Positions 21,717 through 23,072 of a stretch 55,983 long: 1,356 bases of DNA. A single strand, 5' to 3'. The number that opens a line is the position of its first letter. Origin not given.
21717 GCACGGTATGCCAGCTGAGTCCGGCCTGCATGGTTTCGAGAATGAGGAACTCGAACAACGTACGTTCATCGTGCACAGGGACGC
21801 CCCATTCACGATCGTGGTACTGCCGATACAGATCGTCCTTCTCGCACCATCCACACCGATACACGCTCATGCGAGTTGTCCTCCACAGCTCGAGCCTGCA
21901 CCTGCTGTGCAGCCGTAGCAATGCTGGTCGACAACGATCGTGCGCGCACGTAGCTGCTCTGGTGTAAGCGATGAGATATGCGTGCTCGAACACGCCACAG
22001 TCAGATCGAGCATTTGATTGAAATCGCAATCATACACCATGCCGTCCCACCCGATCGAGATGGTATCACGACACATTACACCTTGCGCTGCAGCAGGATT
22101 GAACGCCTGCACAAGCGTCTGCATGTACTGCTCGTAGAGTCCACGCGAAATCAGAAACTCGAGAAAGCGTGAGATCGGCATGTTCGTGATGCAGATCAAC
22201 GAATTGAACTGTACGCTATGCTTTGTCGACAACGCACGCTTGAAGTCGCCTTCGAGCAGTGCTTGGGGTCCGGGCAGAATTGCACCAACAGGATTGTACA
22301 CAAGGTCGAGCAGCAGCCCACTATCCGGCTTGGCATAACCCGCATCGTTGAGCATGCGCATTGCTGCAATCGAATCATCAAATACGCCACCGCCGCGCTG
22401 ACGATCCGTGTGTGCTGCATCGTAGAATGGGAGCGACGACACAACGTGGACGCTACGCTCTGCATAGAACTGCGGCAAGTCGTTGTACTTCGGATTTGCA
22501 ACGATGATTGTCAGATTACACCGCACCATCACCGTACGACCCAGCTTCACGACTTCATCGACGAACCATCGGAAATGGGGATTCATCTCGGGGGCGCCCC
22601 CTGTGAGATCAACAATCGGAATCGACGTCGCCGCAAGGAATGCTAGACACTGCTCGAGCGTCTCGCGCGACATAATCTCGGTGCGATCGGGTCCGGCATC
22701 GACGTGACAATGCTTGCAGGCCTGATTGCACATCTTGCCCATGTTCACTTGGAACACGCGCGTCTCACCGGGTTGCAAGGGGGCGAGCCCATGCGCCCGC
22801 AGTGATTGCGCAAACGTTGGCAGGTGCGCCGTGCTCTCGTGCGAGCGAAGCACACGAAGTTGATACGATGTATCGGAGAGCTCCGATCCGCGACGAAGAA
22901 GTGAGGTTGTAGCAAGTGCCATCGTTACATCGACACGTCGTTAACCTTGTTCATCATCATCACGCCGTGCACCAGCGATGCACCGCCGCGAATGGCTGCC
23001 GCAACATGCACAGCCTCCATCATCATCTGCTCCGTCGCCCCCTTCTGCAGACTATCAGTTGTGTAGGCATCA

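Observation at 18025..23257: Seven-gene translationally coupled radical-SAM operon of ArsS type with non-canonical passengers and no arsM in the window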

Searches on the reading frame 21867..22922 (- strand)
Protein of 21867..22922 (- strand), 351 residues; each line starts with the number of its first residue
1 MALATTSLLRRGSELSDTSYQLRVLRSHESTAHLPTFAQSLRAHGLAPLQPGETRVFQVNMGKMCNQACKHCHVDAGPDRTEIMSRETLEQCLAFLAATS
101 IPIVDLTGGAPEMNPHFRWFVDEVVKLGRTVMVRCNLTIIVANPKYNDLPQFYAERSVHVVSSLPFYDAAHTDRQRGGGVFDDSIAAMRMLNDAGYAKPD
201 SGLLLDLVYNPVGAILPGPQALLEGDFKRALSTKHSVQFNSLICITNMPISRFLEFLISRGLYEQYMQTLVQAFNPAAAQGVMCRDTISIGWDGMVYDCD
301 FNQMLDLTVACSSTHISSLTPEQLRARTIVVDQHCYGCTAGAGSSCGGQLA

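Call 3: search_protein_families(library=ncbifam, proteins=[window:21867-22922:-], max_evalue=0.001)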
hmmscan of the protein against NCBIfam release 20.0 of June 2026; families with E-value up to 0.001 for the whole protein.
window:21867-22922:- (351 aa): 27 families (the best 25 are shown)
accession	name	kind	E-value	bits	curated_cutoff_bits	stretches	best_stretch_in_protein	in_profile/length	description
TIGR04167.1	rSAM_SeCys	equivalog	1.3e-128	428.5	300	1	50-350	3-303/303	arsenosugar biosynthesis radical SAM (seleno)protein ArsS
TIGR03470.1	HpnH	equivalog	1.4e-09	37.4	225.05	1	64-197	37-164/318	adenosyl-hopene transferase HpnH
NF050035.1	rSAM_WgK_link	exception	6.3e-08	32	650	1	57-201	11-151/367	radical SAM/SPASM peptide maturase WgkB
TIGR03962.1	mycofact_rSAM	equivalog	6.3e-07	28.9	265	1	62-197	19-150/339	mycofactocin radical SAM maturase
TIGR04053.2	TIGR04053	equivalog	9.1e-07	28.4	395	1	61-196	14-150/366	TIGR04053 family radical SAM/SPASM domain-containing protein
TIGR04055.1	rSAM_NirJ2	equivalog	1e-06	28.6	500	1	60-196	5-138/326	putative heme d1 biosynthesis radical SAM protein NirJ2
TIGR04303.1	GeoRSP_rSAM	equivalog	1.4e-06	28.1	400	1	62-204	12-149/325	GeoRSP system radical SAM/SPASM protein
TIGR04051.1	rSAM_NirJ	equivalog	2.2e-06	26.9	515.45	1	59-195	6-139/354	heme d1 biosynthesis radical SAM protein NirJ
TIGR02666.1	moaA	equivalog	1.4e-05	24.3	284.05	1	59-129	14-88/336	GTP 3',8-cyclase MoaA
TIGR04340.1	rSAM_ACGX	hypoth_equivalog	1.6e-05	24.3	400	1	56-196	4-146/341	radical SAM/SPASM domain protein, ACGX system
NF045574.1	sacti_mat_StsB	exception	1.7e-05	23.9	625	1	63-196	104-233/466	StsB family radical SAM/SPASM domain sactipeptide maturase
TIGR04546.1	rSAM_ahbC_deAc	equivalog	1.8e-05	23.7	650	1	56-142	40-127/390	12,18-didecarboxysiroheme deacetylase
TIGR04078.1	rSAM_yydG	equivalog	3.5e-05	23.4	300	1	58-114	4-61/309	YydG family radical SAM peptide epimerase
TIGR04054.1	rSAM_NirJ1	equivalog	3.8e-05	22.5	650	1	51-141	32-123/387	putative heme d1 biosynthesis radical SAM protein NirJ1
TIGR04317.1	W_rSAM_matur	equivalog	4e-05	22.9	380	1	57-140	6-91/349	tungsten cofactor oxidoreductase radical SAM maturase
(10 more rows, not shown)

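Call 4: search_protein_families(library=pfam, proteins=[window:21867-22922:-], max_evalue=0.001)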
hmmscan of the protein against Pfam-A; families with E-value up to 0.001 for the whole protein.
window:21867-22922:- (351 aa): 2 families
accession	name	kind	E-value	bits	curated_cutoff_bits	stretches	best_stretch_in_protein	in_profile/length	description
PF12345.13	DUF3641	-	2e-53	180.4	24.9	1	216-348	1-133/134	Protein of unknown function (DUF3641)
PF04055.27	Radical_SAM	-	1.1e-07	32.6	29.5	1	60-197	2-142/166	Radical SAM superfamily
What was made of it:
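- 21867..22922 (-): Radical SAM / DUF3641 protein ArsS (351 aa). It carries the C65xxxC69xxC72 motif and the C-terminal tail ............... It scores 428.5 bits on the TIGR04167 equivalog against a cut-off of 300, and matches Pfam Radical_SAM plus DUF3641 (calls 3, 4).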

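Call 7: find_homologous_proteins(query=window:21867-22922:-, max_evalue=1e-20)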
Query window:21867-22922:- (351 aa): 8000 proteins with E <= 1e-20 among 8000 candidates; the best 120 are listed.
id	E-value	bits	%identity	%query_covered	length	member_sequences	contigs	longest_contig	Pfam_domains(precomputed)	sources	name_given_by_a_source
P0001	4.5e-235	797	99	100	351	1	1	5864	PF04055.28,PF12345.14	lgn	-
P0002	2.7e-231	785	97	100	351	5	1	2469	PF04055.28,PF12345.14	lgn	-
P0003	6.7e-230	780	96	100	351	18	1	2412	PF04055.28,PF12345.14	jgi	-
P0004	3.5e-227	771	96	100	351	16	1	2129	PF04055.28,PF12345.14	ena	-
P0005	2.0e-226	769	95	100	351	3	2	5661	PF04055.28,PF12345.14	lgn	-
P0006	2.2e-226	768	95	100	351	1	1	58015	PF04055.28,PF12345.14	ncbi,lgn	-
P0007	1.3e-219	746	92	100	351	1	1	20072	PF04055.28,PF12345.14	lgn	-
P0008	2.6e-218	742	91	100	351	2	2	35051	PF04055.28,PF12345.14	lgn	-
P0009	8.9e-194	661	82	100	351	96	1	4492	PF04055.28,PF12345.14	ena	-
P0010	5.1e-171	586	72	100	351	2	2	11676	PF04055.28,PF12345.14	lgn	-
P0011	2.0e-169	581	72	100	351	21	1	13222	PF04055.28,PF12345.14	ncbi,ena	-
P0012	3.6e-167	574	71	100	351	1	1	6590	PF04055.28,PF12345.14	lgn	-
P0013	8.3e-167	573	70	100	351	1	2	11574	PF04055.28,PF12345.14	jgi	jgi:radical SAM/Cys-rich protein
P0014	2.0e-166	571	69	100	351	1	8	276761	PF04055.28,PF12345.14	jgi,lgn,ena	-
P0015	1.7e-165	568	69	100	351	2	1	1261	PF04055.28,PF12345.14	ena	-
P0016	2.2e-165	568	70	100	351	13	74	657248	PF04055.28,PF12345.14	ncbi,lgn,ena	-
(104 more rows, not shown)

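Call 10: find_related_loci(query=A1, collection=genome_contigs, flank=10000)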
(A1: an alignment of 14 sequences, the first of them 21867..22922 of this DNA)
Query A1 (351 aa) in genome_contigs; peptide patterns used: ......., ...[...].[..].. (x = any residue, [..] = any of these).
600 stretches matched a pattern (row limit reached: there are more); 596 encode a relative of the query (tblastn E <= 1e-3); the best 80 are kept; 80 distinct loci.
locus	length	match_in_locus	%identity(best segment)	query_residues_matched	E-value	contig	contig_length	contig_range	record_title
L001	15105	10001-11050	73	1-350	4e-178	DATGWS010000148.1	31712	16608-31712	MAG TPA_asm: Candidatus Didemnitutus sp. isolate SMAG_U10588 k141_334666, whole genome shotgun sequence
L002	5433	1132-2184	69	1-351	3e-174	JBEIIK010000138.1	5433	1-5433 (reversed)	MAG: Ignavibacteria bacterium isolate Sample-102-S76-bin-82 Sample_102_S76-bin_82-k141_321374, whole genome shotgun sequ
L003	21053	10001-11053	68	1-351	3e-170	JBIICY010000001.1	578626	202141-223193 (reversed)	MAG: Patescibacteria group bacterium isolate ME2000-08-01pf_3300043466_group1_bin64 Rohwer_bin1096_scaffold_3_c1, whole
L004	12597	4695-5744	69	1-350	2e-167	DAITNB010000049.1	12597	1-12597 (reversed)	MAG TPA_asm: bacterium isolate CTOTU10762 NODE_1668_length_12597_cov_27.806490, whole genome shotgun sequence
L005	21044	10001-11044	64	2-348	2e-152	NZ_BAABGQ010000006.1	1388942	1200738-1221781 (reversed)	Hymenobacter ginsengisoli strain JCM 17841 sequence06, whole genome shotgun sequence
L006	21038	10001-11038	64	7-351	7e-150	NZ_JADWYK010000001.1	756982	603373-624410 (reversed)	Hymenobacter guriensis strain BT594 NODE_1_length_756982_cov_34.157700, whole genome shotgun sequence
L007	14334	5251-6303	62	5-351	1e-148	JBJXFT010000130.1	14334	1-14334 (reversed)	MAG: Saprospiraceae bacterium isolate F1F2.bin.416 k127_4221146, whole genome shotgun sequence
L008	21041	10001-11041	62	7-351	5e-149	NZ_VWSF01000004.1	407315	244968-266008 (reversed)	Adhaeribacter rhizoryzae strain DK36 contig4, whole genome shotgun sequence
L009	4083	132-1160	61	7-351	1e-151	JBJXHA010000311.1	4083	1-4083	MAG: Bacteroidia bacterium isolate F1F2.bin.14 k127_322928, whole genome shotgun sequence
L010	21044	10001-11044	61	5-351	4e-147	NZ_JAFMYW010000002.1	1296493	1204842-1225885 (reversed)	Fibrella forsythiae strain HMF5405 2, whole genome shotgun sequence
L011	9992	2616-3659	60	1-349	7e-146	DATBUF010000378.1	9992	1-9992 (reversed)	MAG TPA_asm: Pontibacter sp. isolate SMAG_U7476 k141_94351, whole genome shotgun sequence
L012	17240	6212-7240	62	7-351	4e-145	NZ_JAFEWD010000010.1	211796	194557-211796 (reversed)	Pedobacter sp. SYSU D00535 Scaffold9_1, whole genome shotgun sequence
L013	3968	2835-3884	60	5-351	2e-148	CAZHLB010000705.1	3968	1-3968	MAG TPA_asm: uncultured Saprospiraceae bacterium isolate binchicken_co248_181 genome assembly, contig: NODE_45453_length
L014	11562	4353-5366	61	14-351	2e-144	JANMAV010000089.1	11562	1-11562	MAG: Ferruginibacter sp. isolate OTE_1_metabat_477 OTE_1_k141_3197258, whole genome shotgun sequence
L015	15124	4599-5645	58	4-351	5e-144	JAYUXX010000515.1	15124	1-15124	MAG: Saprospiraceae bacterium isolate GL135_UP_concoct_162 GL135_UP_concoct_162_514, whole genome shotgun sequence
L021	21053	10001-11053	59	5-351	3e-142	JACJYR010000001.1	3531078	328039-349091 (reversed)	MAG: Lewinellaceae bacterium isolate HK-STAS-BACT-43 HK-STAS-BACT-43_1, whole genome shotgun sequence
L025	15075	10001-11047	59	5-351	2e-141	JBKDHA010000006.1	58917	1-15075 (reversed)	MAG: Bacteroidota bacterium isolate samp_2115_semibin_49 samp_2115_62053, whole genome shotgun sequence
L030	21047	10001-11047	59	7-351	1e-139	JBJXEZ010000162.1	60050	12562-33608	MAG: Saprospiraceae bacterium isolate F1F2.bin.8 k127_3427048, whole genome shotgun sequence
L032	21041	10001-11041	58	7-351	3e-139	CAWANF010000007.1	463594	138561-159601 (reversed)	MAG: uncultured bacterium isolate MFD02923.bin.1.129 genome assembly, contig: contig_29606, whole genome shotgun sequenc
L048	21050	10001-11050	56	3-350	8e-135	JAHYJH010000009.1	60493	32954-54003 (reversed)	MAG: Vicingaceae bacterium isolate KA17 NODE_303_length_60493_cov_8.957609, whole genome shotgun sequence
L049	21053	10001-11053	57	1-348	6e-135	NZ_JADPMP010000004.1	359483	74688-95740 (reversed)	Pontibacter sp. FD36 scaffold_4_length=359484, whole genome shotgun sequence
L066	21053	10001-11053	56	3-351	1e-132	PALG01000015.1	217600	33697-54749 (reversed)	MAG: Flavobacteriaceae bacterium isolate SAT49 MHASMcontig_1545170, whole genome shotgun sequence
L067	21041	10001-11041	56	7-351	2e-132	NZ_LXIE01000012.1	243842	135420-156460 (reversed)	Aequorivita soesokkakensis strain RSSK-12 contig_2, whole genome shotgun sequence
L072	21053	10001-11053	56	7-351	1e-131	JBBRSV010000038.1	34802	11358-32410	MAG: Chitinophagales bacterium isolate La2_metabat2.146 La2_metabat2.146_K_3331981L34802_cov_41.4088, whole genome shotg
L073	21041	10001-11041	54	6-350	2e-131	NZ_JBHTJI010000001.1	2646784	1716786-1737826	Mariniflexile jejuense strain CCUG 62414 GCM70027501_8, whole genome shotgun sequence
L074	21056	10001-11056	56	1-351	2e-131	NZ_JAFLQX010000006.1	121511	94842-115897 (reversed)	Salegentibacter sp. BDJ18 NODE_14, whole genome shotgun sequence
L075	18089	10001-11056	55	1-351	5e-131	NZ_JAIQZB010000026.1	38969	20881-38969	Salegentibacter lacus strain LM13S 26, whole genome shotgun sequence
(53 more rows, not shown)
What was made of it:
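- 21867..22922 (-): It is 62-73% identical to proteins that NCBI names ArsS (calls 7, 10).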

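Call 14: search_protein_families(library=ncbifam, proteins=[L005:3921-4889:-, L025:13396-14214:+, L032:11703-12407:+, L066:11035-11553:+, L067:18438-19241:+, L048:15294-16178:+, L030:9527-9961:-, L073:19172-20179:-, L006:11152-11820:+], max_evalue=0.00001)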
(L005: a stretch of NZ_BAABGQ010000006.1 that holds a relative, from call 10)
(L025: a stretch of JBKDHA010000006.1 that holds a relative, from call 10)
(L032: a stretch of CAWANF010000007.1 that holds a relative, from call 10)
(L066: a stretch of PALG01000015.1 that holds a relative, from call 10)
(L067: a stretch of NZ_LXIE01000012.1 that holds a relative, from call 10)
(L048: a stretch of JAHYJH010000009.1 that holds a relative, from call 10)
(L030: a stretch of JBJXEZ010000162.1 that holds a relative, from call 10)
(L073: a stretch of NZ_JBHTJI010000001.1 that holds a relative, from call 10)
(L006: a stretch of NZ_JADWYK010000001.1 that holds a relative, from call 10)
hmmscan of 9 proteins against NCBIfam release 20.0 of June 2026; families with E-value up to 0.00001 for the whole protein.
L005:3921-4889:- (322 aa): 18 families
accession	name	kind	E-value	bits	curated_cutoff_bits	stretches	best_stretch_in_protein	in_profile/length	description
NF038099.1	AsSugarArsM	exception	2.6e-170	565.7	400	1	2-322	1-321/321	arsenosugar biosynthesis arsenite methyltransferase ArsM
NF008823.0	PRK11873.1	subfamily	6e-37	127.6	263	1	43-237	61-246/272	arsenite methyltransferase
NF040538.1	methyl_ArsM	equivalog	3.9e-29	101.9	500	2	131-305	167-333/356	arsinothricin biosynthesis methyltransferase ArsM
NF041537.1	ArsM_AhpD_UU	exception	1.5e-25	89.7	510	1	37-222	54-230/345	arsenite methyltransferase/AhpD domain selenoprotein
NF041536.1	ArsM_DUF2284_UU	exception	3.5e-24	85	575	1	38-226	55-234/459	arsenite methyltransferase/DUF2284 domain selenoprotein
NF047649.1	MTase_UXPK_star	exception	1.5e-21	76.6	460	1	37-225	55-234/283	methyltransferase/UXPK-star double selenoprotein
NF040539.1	AST_met_ArsM_2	exception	8.9e-19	68.3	240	1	61-219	58-210/262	putative arsinothricin biosynthesis methyltransferase ArsM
NF045667.1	MTase_DVU1556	equivalog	2.4e-15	56.6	155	1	59-216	22-162/213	DVU_1556 family methyltransferase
NF001244.0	PRK00216.1-5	equivalog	1.3e-12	47.5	216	1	62-175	51-156/236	bifunctional demethylmenaquinone methyltransferase/2-methoxy-6-polyprenyl-1,4-benzoquinol methylase UbiE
TIGR01934.1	MenG_MenH_UbiE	subfamily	4e-12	45.9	158.35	1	61-175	41-144/223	ubiquinone/menaquinone biosynthesis methyltransferase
NF001241.0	PRK00216.1-2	equivalog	1.7e-09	37.7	327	1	58-174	50-149/231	demethylmenaquinone methyltransferase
NF043040.1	corrin_prot_MT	hypoth_equivalog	6.9e-09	35.5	180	1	60-177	42-152/216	corrinoid protein-associated methyltransferase CpaM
NF052510.1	methyltran_MpqE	exception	8.6e-09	35.1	335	1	57-174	44-153/234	methyl-plastoquinone biosynthesis methyltransferase MpqE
NF001243.0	PRK00216.1-4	equivalog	6.1e-08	32.3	235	1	67-174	55-153/237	demethylmenaquinone methyltransferase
TIGR02752.1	MenG_heptapren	equivalog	8.5e-08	32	419.85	1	62-174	48-151/231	demethylmenaquinone methyltransferase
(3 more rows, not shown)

L025:13396-14214:+ (272 aa): 12 families
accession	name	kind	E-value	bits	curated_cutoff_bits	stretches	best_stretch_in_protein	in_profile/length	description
NF006054.0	PRK08202.1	equivalog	9.3e-109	363.1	218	1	2-270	3-272/274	purine-nucleoside phosphorylase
TIGR01700.1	PNPH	equivalog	5.8e-94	314.2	293.35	1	24-269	2-248/249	purine nucleoside phosphorylase I, inosine and guanosine-specific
TIGR01697.1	PNPH-PUNA-XAPA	subfamily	2e-91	305.8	197.1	1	23-269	1-246/247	inosine/guanosine/xanthosine phosphorylase family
TIGR01698.1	PUNP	equivalog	4.8e-64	216.1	302.6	1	24-268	2-243/245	purine-nucleoside phosphorylase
TIGR01699.1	XAPA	equivalog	8.7e-63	212.2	370.9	1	24-248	2-224/248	xanthosine phosphorylase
TIGR01694.1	MTAP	equivalog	1.1e-27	97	274.85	1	65-270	35-239/240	S-methyl-5'-thioadenosine phosphorylase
NF006334.0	PRK08564.1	equivalog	3.8e-22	78.7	382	1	22-270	8-248/267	S-methyl-5'-thioadenosine phosphorylase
NF006599.0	PRK09136.1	equivalog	2.2e-21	76.2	223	1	62-269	34-244/247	S-methyl-5'-thioinosine phosphorylase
NF006492.0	PRK08931.1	equivalog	2.2e-17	63.4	437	1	63-269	37-244/291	S-methyl-5'-thioadenosine phosphorylase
NF005876.0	PRK07823.1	equivalog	1.8e-16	60.1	306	1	65-270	40-243/267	S-methyl-5'-thioadenosine phosphorylase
NF005657.0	PRK07432.1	equivalog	1.9e-13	50.2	453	1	61-271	35-249/291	S-methyl-5'-thioadenosine phosphorylase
TIGR03468.1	HpnG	hypoth_equivalog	5.4e-07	29.4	187.1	0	135-240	62-161/212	hopanoid-associated phosphorylase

L032:11703-12407:+ (234 aa): 13 families
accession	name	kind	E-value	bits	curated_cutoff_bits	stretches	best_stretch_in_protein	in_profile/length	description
TIGR04283.1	glyco_like_mftF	equivalog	2.3e-71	239.9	182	1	5-226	1-221/221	TIGR04283 family arsenosugar biosynthesis glycosyltransferase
TIGR03965.1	mycofact_glyco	equivalog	8.6e-16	57.8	280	1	4-101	75-176/467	mycofactocin biosynthesis glycosyltransferase MftF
NF041875.1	EPS_EpsD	equivalog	3.4e-15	56.3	370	1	5-103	1-103/325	exopolysaccharide biosynthesis glycosyltransferase EpsD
NF038302.1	EPS_HpsE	equivalog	2.3e-11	43.2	300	1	4-113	2-120/307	hormogonium polysaccharide biosynthesis glycosyltransferase HpsE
NF007482.0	PRK10073.1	equivalog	5.4e-11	42.1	423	1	4-92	7-98/334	glycosyltransferase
TIGR03937.1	PgaC_IcaA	equivalog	1.7e-10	40.5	422.3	1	4-103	46-149/407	poly-beta-1,6-N-acetyl-D-glucosamine synthase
NF047588.1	GlcsyltransPgfSStrep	equivalog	1e-09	38.1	500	1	4-108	2-114/308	glycosyltransferase PgfS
NF010496.0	PRK13915.1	equivalog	1.8e-09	37.1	262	1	3-100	31-138/307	glucosyl-3-phosphoglycerate synthase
TIGR04182.1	glyco_TIGR04182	equivalog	3.2e-09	36.6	325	1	5-108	2-101/293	S-layer glycoprotein N-glycosyltransferase AglJ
NF007986.1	PRK10714.1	equivalog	1e-07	31.3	529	1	5-108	8-119/316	undecaprenyl-phosphate 4-deoxy-4-formamido-L-arabinose transferase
NF041391.1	DPhHxTase_Halo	equivalog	1.4e-07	30.7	375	1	12-108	4-97/213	dolichyl-phosphate hexose transferase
NF045692.1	OglycostaseCruG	equivalog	1.6e-06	27.3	600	1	4-57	42-93/386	2'-O-glycosyltransferase CruG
NF047683.1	TeichurnBiosyTuaG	equivalog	2.1e-06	27.5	400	1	4-90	7-97/252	teichuronic acid biosynthesis protein TuaG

L066:11035-11553:+ (172 aa): 13 families
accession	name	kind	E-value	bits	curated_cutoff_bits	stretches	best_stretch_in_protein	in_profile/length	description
NF045521.1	rhoda_near_glyco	subfamily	2.1e-57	193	145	1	26-172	2-144/144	rhodanese homology domain-containing protein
NF006444.0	PRK08762.1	equivalog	1.7e-21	76.3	449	1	37-158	10-129/387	molybdopterin-synthase adenylyltransferase MoeB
NF001133.1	PRK00142.1-1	equivalog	1.5e-13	50.9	170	1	43-138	107-205/229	oxygen-dependent tRNA uridine(34) hydroxylase TrhO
NF041203.1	rhodanese_LYCAU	equivalog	2.1e-11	43.6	115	1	34-143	13-123/126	rhodanese-related (seleno)protein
NF005902.0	PRK07878.1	equivalog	2.7e-11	43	647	1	54-138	299-383/392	adenylyltransferase/sulfurtransferase MoeZ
NF005646.0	PRK07411.1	equivalog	1.7e-10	40.6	633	1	35-142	275-385/390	molybdopterin-synthase adenylyltransferase MoeB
NF001195.0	PRK00162.1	equivalog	8.4e-08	32.5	102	1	43-141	6-101/108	thiosulfate sulfurtransferase GlpE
NF045694.1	seleno_TsoB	exception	1.5e-07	30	805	1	51-155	55-168/572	rhodanese/DsbD fusion-like selenoprotein TsoB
NF007627.0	PRK10287.1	equivalog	2e-07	31.2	102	1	61-133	24-94/104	thiosulfate sulfurtransferase PspE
NF004111.0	PRK05600.1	equivalog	2.4e-07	30.2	437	1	47-133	276-368/371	ThiF family adenylyltransferase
NF002397.0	PRK01415.1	equivalog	9.3e-07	28.9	280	1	55-137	125-210/247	hypothetical protein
NF003703.0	PRK05320.1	equivalog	9.4e-07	28.7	331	1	59-137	133-214/280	sulfurtransferase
TIGR02981.1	phageshock_pspE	exception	1.2e-06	28.7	126.3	1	61-133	22-92/101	thiosulfate sulfurtransferase PspE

L067:18438-19241:+ (267 aa): 0 families

L048:15294-16178:+ (294 aa): 1 family
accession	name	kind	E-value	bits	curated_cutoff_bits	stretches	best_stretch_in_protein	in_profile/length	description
NF052566.1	OrLpdHdlsOlsERhiz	equivalog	4.3e-25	88.6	475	1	114-291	112-283/293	ornithine lipid hydroxylase OlsE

L030:9527-9961:- (144 aa): 0 families

L073:19172-20179:- (335 aa): 1 family
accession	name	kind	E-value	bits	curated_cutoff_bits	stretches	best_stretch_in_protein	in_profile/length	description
NF048004.1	GTA_megatron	equivalog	5.7e-10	37.6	800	1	129-216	435-549/1299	baseplate multidomain protein megatron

L006:11152-11820:+ (222 aa): 4 families
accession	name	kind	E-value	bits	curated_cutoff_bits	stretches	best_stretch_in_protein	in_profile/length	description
TIGR00861.1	MIP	subfamily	5.3e-45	153.9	171.25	1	12-211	1-223/224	MIP family channel protein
NF003838.0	PRK05420.1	equivalog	9.3e-34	116.9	256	1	9-215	4-226/231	aquaporin Z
NF045553.1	AquGlycerPorinGla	equivalog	7.7e-18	64.7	400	1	8-105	7-108/290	aquaglyceroporin Gla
NF043012.1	LacAcidTportLarD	equivalog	5.4e-08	32.6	390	1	9-105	3-100/237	D/L-lactic acid transporter LarD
